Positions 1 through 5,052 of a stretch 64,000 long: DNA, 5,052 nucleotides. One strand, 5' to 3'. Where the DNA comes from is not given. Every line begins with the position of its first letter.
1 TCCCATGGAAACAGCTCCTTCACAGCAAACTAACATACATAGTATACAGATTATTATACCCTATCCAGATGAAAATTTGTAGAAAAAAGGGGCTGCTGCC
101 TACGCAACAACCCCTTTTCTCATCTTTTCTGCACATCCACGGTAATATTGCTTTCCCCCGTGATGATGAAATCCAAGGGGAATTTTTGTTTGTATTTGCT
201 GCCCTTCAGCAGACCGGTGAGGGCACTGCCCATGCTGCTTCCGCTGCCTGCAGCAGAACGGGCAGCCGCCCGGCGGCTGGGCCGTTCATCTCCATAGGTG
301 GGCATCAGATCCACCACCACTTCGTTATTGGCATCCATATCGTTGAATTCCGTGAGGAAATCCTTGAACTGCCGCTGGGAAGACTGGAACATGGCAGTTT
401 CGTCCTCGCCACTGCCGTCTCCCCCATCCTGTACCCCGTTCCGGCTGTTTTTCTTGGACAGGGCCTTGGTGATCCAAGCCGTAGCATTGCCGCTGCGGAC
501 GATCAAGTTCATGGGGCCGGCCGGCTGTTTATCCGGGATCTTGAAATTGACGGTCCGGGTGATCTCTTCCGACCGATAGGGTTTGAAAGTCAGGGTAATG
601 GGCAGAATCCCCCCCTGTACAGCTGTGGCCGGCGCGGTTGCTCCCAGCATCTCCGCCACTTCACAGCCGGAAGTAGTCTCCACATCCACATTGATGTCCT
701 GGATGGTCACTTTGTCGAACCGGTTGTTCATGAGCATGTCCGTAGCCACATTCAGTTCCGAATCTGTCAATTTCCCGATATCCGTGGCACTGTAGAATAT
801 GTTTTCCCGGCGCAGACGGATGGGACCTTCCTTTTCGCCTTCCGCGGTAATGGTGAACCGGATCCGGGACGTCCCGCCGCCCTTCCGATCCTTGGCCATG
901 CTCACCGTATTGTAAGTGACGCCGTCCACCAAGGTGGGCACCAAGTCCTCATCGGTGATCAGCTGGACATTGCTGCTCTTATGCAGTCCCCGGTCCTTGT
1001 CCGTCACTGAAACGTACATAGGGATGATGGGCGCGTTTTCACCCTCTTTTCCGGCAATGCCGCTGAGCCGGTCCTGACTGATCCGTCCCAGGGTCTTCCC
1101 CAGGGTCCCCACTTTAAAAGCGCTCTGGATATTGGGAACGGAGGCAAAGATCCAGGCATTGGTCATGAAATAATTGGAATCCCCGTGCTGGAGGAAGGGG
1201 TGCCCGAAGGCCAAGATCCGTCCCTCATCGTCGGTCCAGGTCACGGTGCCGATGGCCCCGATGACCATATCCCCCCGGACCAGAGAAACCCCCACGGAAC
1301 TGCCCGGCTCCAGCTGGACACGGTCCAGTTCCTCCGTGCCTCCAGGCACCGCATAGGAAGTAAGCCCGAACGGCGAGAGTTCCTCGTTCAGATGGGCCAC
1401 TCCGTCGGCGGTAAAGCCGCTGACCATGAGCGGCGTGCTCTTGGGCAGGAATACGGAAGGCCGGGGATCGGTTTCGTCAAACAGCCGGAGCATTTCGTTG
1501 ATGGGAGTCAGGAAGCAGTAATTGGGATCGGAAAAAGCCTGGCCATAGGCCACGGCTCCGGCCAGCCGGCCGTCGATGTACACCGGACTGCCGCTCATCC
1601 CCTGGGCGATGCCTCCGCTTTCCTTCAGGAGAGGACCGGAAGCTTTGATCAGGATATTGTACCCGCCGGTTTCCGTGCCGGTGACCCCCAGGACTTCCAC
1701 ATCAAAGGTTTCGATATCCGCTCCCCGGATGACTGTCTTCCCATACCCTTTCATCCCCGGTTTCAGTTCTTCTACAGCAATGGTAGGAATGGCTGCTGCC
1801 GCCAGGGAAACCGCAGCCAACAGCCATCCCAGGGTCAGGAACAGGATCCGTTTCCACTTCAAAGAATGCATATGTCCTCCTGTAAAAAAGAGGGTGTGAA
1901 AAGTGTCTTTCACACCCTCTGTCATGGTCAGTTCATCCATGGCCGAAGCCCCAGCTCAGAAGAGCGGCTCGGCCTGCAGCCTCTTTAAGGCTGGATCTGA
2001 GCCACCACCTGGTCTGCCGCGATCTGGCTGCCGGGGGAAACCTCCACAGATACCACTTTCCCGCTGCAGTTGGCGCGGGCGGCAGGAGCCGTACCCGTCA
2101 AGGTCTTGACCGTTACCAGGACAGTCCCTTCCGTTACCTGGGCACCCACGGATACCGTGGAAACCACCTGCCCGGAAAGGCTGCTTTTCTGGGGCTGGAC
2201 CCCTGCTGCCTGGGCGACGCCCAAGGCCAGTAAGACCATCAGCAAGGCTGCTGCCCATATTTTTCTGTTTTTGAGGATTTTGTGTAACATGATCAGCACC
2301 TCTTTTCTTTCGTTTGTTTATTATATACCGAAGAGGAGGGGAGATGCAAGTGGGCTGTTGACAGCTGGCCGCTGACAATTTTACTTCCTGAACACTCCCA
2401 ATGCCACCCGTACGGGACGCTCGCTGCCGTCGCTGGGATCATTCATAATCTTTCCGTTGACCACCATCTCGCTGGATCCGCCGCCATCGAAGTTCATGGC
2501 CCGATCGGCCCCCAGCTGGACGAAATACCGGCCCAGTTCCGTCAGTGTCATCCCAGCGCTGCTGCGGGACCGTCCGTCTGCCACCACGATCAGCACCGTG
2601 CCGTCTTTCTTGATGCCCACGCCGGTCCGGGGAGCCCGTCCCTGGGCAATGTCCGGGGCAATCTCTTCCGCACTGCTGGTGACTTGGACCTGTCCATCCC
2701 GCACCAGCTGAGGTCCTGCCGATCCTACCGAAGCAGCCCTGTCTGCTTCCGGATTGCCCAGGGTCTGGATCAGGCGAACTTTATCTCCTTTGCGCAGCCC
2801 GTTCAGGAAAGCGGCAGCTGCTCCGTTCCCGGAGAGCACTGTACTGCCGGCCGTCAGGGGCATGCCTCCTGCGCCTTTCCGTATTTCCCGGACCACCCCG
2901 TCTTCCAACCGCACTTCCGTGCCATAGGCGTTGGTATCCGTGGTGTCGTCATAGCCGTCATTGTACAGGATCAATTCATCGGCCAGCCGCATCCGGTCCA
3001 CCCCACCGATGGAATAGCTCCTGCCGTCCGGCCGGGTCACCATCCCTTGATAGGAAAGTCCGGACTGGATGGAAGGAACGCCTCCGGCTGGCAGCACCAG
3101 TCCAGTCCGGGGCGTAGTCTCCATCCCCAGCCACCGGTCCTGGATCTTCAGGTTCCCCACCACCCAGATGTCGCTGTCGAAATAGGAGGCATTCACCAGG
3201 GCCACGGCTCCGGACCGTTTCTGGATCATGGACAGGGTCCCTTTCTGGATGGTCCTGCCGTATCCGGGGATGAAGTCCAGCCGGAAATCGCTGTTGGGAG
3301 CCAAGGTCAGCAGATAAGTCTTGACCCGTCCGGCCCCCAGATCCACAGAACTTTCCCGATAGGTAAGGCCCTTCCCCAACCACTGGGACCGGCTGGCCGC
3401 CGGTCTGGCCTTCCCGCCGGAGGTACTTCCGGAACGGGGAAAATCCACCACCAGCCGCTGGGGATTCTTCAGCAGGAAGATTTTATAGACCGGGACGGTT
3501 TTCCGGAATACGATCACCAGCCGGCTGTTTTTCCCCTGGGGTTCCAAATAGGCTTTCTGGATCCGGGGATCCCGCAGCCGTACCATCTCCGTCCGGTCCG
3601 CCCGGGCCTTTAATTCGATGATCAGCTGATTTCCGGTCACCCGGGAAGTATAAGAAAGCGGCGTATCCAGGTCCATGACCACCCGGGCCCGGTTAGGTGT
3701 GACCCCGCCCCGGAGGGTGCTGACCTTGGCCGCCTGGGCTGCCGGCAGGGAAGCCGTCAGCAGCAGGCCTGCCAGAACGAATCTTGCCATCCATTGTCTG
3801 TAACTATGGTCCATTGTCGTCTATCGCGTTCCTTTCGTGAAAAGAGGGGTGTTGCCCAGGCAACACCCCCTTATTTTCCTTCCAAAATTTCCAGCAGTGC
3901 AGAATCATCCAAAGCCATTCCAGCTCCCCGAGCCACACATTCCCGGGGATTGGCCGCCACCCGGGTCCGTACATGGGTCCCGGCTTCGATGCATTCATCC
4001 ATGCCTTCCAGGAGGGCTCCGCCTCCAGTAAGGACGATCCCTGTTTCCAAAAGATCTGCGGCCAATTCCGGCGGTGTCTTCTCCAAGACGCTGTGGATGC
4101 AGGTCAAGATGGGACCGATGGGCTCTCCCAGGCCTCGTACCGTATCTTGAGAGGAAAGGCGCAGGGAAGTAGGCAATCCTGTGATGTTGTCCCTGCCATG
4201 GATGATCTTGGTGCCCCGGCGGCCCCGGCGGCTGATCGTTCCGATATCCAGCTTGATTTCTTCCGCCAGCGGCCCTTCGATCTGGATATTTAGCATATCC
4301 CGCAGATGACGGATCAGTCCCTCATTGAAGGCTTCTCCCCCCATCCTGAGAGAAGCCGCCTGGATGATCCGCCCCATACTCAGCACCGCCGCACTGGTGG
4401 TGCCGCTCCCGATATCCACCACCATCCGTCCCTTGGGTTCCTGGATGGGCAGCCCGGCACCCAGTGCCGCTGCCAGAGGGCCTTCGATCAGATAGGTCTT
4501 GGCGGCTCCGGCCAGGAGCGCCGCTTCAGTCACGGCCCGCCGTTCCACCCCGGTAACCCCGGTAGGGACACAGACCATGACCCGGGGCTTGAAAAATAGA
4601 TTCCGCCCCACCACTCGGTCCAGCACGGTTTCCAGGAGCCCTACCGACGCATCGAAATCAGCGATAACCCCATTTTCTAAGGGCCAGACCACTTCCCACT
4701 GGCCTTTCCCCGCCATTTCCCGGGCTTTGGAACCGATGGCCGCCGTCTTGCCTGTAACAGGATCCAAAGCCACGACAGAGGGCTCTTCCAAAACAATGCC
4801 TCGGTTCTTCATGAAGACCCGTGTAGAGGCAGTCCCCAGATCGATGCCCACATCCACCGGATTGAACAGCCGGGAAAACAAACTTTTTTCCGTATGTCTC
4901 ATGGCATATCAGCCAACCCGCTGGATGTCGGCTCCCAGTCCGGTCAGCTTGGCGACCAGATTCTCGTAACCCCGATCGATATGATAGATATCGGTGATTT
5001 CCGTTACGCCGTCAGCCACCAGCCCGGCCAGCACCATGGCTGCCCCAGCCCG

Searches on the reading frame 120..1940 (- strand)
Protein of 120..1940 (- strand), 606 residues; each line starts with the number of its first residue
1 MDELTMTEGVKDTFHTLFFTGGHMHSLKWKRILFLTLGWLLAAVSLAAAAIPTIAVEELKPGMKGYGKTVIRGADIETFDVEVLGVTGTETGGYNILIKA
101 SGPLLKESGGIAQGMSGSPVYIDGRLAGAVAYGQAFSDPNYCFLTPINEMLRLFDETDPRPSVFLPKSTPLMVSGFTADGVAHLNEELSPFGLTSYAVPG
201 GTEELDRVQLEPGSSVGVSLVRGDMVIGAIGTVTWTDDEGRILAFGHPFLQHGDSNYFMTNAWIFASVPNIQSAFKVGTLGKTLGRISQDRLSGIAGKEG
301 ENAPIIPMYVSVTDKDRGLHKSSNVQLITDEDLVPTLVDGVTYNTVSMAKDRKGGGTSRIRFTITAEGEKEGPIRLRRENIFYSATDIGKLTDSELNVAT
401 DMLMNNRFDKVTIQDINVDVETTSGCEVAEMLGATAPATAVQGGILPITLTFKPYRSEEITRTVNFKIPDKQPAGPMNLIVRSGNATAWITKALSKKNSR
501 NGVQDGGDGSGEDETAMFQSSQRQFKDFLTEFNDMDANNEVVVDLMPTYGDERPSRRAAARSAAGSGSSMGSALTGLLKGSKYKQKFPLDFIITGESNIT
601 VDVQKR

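Call 68: search_protein_families(library=pfam, proteins=[window:120-1940:-], max_evalue=0.00001)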
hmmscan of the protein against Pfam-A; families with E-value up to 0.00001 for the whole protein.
window:120-1940:- (606 aa): 1 family
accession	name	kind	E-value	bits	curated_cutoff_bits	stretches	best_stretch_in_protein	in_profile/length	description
PF05580.18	Peptidase_S55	-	5.6e-13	49.9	25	1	66-150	124-209/210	SpoIVB peptidase S55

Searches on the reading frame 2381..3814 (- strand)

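Call 68: search_protein_families(library=pfam, proteins=[window:2381-3814:-], max_evalue=0.00001)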
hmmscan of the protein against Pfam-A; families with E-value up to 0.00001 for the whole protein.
window:2381-3814:- (477 aa): 2 families
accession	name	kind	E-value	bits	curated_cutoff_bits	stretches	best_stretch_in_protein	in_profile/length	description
PF09992.14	NAGPA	-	2.2e-39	135.8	25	1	298-475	2-169/169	Phosphodiester glycosidase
PF11741.13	AMIN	-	6.5e-07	29.8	20.5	0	93-128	7-41/101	AMIN domain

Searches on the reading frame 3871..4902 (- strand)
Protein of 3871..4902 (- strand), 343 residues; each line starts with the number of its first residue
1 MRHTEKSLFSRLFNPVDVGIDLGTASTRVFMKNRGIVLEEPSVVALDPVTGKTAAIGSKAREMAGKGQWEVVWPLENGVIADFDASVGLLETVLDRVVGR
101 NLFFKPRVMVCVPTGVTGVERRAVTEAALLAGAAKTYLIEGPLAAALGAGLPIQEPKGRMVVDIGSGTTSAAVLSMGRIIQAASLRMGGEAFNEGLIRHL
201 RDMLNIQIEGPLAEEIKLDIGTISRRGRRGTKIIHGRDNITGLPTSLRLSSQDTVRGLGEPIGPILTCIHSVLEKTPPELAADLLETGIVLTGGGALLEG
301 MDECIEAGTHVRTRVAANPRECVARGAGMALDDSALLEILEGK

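Call 68: search_protein_families(library=pfam, proteins=[window:3871-4902:-], max_evalue=0.00001)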
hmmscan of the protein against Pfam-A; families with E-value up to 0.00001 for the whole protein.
window:3871-4902:- (343 aa): 5 families
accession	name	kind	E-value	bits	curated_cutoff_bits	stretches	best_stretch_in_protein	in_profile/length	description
PF06723.19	MreB_Mbl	-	2.2e-106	355.9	27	1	17-335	3-323/327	MreB/Mbl protein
PF00022.25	Actin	-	1.3e-11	44.2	27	1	21-203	10-190/410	Actin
PF14450.12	FtsA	-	1e-10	42.5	31.8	1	160-318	1-112/127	Cell division protein FtsA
PF00012.26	HSP70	-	6e-10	38.4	20.6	1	108-205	136-239/599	Hsp70 protein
PF25216.1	Volactin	-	1.3e-06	28.6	35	0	49-194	54-203/321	Volactin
